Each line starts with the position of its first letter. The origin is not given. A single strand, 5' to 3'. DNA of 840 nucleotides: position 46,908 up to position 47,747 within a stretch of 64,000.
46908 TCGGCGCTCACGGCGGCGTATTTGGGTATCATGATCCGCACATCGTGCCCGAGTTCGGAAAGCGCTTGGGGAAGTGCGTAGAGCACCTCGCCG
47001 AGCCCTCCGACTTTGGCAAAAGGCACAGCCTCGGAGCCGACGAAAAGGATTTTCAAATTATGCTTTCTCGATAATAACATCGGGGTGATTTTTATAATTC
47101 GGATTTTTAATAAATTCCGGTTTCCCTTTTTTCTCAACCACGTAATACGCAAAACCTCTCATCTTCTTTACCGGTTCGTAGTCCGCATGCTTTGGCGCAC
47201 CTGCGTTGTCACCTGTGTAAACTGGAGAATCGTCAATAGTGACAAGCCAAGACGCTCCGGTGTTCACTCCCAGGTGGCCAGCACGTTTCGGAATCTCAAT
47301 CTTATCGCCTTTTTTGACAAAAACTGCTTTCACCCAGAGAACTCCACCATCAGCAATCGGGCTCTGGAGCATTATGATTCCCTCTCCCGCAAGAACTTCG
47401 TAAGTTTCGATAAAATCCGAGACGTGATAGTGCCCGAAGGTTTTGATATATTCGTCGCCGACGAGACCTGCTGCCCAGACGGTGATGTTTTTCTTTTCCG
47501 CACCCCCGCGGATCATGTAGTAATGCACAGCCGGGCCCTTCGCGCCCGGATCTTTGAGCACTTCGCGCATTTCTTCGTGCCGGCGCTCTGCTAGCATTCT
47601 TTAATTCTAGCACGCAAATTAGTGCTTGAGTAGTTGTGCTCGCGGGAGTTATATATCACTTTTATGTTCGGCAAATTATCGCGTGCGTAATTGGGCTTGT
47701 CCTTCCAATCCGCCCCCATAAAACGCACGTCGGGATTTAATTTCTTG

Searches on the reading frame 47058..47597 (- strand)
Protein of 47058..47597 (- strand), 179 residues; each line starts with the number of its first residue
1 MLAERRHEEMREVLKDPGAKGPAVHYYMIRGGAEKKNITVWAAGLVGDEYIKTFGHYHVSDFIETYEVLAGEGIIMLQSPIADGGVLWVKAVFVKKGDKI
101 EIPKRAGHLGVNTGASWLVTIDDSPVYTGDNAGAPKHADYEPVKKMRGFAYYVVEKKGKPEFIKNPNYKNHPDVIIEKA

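Call 8: search_protein_families(library=pfam, proteins=[window:47058-47597:-], max_evalue=1)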
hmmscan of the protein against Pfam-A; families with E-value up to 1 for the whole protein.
window:47058-47597:- (179 aa): 2 families
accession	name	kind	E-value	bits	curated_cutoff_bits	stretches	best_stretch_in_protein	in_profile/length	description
PF06560.17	GPI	-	2.8e-19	69.5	20.7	1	36-158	52-170/182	Glucose-6-phosphate isomerase (GPI)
PF07883.17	Cupin_2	-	0.057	13.6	27.2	1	56-119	14-68/70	Cupin domain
